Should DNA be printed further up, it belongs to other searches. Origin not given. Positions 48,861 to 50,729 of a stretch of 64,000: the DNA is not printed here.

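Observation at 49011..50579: Late-module protein with an N-terminal GGDEF/mCpol-like palm domain, five CPYC zinc-knuckle-like repeats and a long disordered tail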

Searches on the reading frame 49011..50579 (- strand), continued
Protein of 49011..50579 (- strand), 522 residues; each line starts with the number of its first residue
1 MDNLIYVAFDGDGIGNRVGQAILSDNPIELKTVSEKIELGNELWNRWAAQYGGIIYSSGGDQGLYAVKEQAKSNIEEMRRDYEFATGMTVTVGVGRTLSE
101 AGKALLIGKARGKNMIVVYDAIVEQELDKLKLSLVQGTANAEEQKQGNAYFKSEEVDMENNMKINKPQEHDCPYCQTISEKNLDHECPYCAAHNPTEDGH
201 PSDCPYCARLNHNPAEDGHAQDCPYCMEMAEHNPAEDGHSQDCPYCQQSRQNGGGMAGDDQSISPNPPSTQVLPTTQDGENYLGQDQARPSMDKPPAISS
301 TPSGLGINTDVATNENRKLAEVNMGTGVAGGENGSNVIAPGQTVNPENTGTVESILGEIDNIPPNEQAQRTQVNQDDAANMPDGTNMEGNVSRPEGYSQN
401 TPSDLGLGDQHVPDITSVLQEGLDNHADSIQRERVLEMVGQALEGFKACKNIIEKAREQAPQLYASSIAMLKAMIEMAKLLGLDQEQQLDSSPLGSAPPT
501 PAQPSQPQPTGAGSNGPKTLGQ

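Call 27: search_solved_structures(query=A1, max_evalue=1, show_alignments=3)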
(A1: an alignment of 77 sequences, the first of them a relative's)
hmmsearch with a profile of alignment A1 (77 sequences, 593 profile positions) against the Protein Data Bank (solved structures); distinct sequences matched with E-value up to 1: 9.
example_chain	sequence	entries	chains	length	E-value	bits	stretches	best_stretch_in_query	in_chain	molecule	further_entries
9mnr_A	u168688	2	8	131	8.1e-15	58.1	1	5-122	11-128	Panoptes OptS minimal CRISPR polymerase (mCpol)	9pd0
9nwn_B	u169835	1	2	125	8.2e-15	58.1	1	7-126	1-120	MCpol domain-containing protein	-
2jz1_A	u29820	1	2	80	0.044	16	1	24-61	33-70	Protein doublesex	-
8grq_K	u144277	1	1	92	0.17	14.1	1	195-242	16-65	Breast cancer type 1 susceptibility protein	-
1jm7_A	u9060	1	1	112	0.19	13.9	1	195-242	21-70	BREAST CANCER TYPE 1 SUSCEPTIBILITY PROTEIN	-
7lyb_M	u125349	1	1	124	0.26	13.5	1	194-242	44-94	Isoform 7 of Breast cancer type 1 susceptibility protein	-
1zv1_A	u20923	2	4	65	0.46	12.7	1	24-54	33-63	Doublesex protein | Protein doublesex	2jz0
1exk_A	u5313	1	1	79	0.62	12.2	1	182-237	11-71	DNAJ PROTEIN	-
2lj4_A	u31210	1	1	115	0.71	12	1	27-68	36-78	Peptidyl-prolyl cis-trans isomerase/rotamase, putative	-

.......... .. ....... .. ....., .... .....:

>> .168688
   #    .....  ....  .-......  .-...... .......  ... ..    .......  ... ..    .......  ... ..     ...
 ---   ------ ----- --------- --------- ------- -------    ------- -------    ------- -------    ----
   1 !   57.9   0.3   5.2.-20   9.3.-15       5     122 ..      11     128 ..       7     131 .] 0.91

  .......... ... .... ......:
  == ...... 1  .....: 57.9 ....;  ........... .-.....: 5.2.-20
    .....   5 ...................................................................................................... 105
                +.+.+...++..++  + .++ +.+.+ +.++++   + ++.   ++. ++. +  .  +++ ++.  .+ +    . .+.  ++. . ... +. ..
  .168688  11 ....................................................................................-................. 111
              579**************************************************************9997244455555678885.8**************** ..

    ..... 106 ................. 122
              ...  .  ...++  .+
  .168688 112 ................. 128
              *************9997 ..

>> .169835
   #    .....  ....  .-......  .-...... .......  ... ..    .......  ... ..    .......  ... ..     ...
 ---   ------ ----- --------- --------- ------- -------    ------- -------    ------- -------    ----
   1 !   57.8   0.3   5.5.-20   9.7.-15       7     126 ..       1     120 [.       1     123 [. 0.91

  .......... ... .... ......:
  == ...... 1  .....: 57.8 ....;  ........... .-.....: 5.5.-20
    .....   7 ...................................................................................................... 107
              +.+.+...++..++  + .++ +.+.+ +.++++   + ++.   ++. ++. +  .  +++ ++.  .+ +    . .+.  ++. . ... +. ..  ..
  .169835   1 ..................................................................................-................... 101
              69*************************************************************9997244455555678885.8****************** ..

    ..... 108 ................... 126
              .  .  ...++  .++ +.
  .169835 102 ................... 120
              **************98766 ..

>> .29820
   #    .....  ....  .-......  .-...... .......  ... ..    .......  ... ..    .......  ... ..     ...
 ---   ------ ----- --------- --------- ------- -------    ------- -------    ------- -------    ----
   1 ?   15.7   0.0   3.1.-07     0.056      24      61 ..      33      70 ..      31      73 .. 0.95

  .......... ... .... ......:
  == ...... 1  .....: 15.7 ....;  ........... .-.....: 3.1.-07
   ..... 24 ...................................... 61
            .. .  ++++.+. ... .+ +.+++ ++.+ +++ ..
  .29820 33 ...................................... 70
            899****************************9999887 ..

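Call 42: predict_structure(alignment_id=A1)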
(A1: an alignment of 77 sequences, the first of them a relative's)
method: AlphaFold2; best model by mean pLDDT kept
length: 522 residues; sequences in the alignment: 77
mean_pLDDT: 71.3   pTM: 0.40
mean pLDDT of the five models: 71.3, 70.9, 70.8, 70.7, 69.8
residues with pLDDT >= 90: 167; 70-90: 105; 50-70: 128; < 50: 122
segments of 3 or more residues with pLDDT < 50: 165-171, 253-266, 270-276, 327-345, 365-384, 386-388, 400-403, 405-412, 490-522
pLDDT, mean of each block of 10 residues (from residue 1): 91 97 98 98 98 96 98 98 98 98 97 97 97 96 91 65 47 64 58 62 62 63 71 75 78 48 47 49 60 69 53 78 55 35 42 67 47 40 50 62 45 65 76 85 89 91 92 88 65 42 40 40 36
secondary structure, 60 per line:
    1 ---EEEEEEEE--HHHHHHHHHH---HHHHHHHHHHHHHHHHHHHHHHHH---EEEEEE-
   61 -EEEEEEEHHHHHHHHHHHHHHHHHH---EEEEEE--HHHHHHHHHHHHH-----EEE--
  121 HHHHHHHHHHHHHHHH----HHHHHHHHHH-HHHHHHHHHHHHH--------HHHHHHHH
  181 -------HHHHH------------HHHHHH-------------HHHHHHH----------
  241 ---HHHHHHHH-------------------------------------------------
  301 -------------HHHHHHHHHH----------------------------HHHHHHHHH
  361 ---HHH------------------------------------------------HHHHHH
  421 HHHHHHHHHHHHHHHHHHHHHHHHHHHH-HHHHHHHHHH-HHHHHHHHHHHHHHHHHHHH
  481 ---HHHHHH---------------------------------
elements in order: E4-11 H14-23 H27-50 E54-59 E62-68 H69-86 E90-95 H98-110 E116-118 H121-136 H141-150 H152-164 H173-180 H188-192 H205-210 H224-230 H244-251 H314-323 H352-360 H415-448 H450-459 H461-480 H484-489

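Call 46: fold_search(model_id=the predicted structure, library=pdb)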
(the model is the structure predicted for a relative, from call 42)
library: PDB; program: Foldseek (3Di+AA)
matches with E <= 10: 1201; with E <= 0.001: 81
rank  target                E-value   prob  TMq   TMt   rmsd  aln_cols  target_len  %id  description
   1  9mnr_B                1.0e-09  1.00  0.21  0.88   1.9       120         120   29  Panoptes OptS minimal CRISPR polymerase (mCpol) from Klebsiella pneumoniae strain KP67 (released 2025-09-24)
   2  9pd0_D                1.6e-09  1.00  0.21  0.87   2.0       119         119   30  Panoptes OptS minimal CRISPR polymerase (mCpol) with non-hydrolyzable ligand ApCpp from Klebsiella pneumoniae strain K (released 2025-09-24)
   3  9pd0_C                4.8e-09  1.00  0.22  0.89   1.8       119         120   28  Panoptes OptS minimal CRISPR polymerase (mCpol) with non-hydrolyzable ligand ApCpp from Klebsiella pneumoniae strain K (released 2025-09-24)
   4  9pd0_A                5.1e-09  1.00  0.21  0.88   1.7       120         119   29  Panoptes OptS minimal CRISPR polymerase (mCpol) with non-hydrolyzable ligand ApCpp from Klebsiella pneumoniae strain K (released 2025-09-24)
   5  9mnr_A                6.9e-09  1.00  0.21  0.86   1.8       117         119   29  Panoptes OptS minimal CRISPR polymerase (mCpol) from Klebsiella pneumoniae strain KP67 (released 2025-09-24)
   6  9nwn_A                7.1e-08  1.00  0.21  0.87   1.9       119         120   29  Structure of minimal CRISPR polymerase bound to ApNHpp (released 2025-08-27)
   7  4zvf                  1.8e-05  1.00  0.20  0.59   3.2       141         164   17  Crystal structure of GGDEF domain of the E. coli DosC - form II (GTP-alpha-S-bound) (released 2015-11-11)
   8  5euh_A                1.8e-05  1.00  0.19  0.55   2.9       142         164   18  Crystal structure of the c-di-GMP-bound GGDEF domain of P. fluorescens GcbC (released 2015-12-30)
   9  3i5b_A                3.1e-05  1.00  0.20  0.56   3.0       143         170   15  Crystal structure of the isolated GGDEF domain of WpsR from Pseudomonas aeruginosa (released 2009-08-18)
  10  7a7e_A                3.1e-05  1.00  0.19  0.51   4.0       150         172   12  Structure of a delta-N mutant - E232start - of PA1120 (TpbB or YfiN) from Pseudomonas aeruginosa (PAO1) comprising onl (released 2021-07-07)
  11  2qv6_A                3.7e-05  1.00  0.19  0.36   3.7       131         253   16  GTP cyclohydrolase III from M. jannaschii (MJ0145) complexed with GTP and metal ions (released 2008-01-15)
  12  2qv6_C                3.7e-05  1.00  0.18  0.34   4.0       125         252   18  GTP cyclohydrolase III from M. jannaschii (MJ0145) complexed with GTP and metal ions (released 2008-01-15)
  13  4zve                  4.2e-05  1.00  0.19  0.57   2.8       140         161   14  Crystal structure of GGDEF domain of the E. coli DosC - form I (apo-form) (released 2015-11-11)
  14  9asi_A                4.7e-05  1.00  0.19  0.13  20.6       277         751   13  Cryo-EM structure of the active Lactococcus lactis Csm bound to target in pre-cleavage stage (released 2024-08-14)
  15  4zvg_A                5.7e-05  1.00  0.19  0.56   2.8       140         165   14  Crystal structure of GGDEF domain of the E. coli DosC - form III (released 2015-11-11)
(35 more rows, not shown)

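Call 47: search_dna_similar(query=P0102, collection=phages, mode=protein, max_evalue=1, max_rows=15)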
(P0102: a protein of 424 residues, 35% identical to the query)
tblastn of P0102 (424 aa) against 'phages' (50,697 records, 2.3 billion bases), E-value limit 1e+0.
No match.

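Call 48: find_related_loci(query=A1, collection=genome_contigs, flank=6000)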
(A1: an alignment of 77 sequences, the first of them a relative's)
Query A1 (522 aa) in genome_contigs; peptide patterns used: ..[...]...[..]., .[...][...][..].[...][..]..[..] (x = any residue, [..] = any of these).
104 stretches matched a pattern; 4 encode a relative of the query (tblastn E <= 1e-3); 4 distinct loci.
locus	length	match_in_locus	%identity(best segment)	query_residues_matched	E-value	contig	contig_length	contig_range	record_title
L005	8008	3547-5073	46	3-505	3e-128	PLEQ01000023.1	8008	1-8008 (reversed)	MAG: Deltaproteobacteria bacterium isolate bog_1112 73.20110800_S3S.83_contig_74463, whole genome shotgun sequence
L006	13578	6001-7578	30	5-521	2e-65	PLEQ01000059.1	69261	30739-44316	MAG: Deltaproteobacteria bacterium isolate bog_1112 73.20110800_S3S.83_contig_1248, whole genome shotgun sequence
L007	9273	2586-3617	39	172-506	3e-53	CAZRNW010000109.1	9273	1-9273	MAG TPA_asm: uncultured Flavobacteriaceae bacterium isolate SRP237561_co1_235 genome assembly, contig: NODE_14644_length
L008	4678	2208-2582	48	369-491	5e-29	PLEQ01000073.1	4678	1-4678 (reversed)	MAG: Deltaproteobacteria bacterium isolate bog_1112 73.20110800_S3S.83_contig_34498, whole genome shotgun sequence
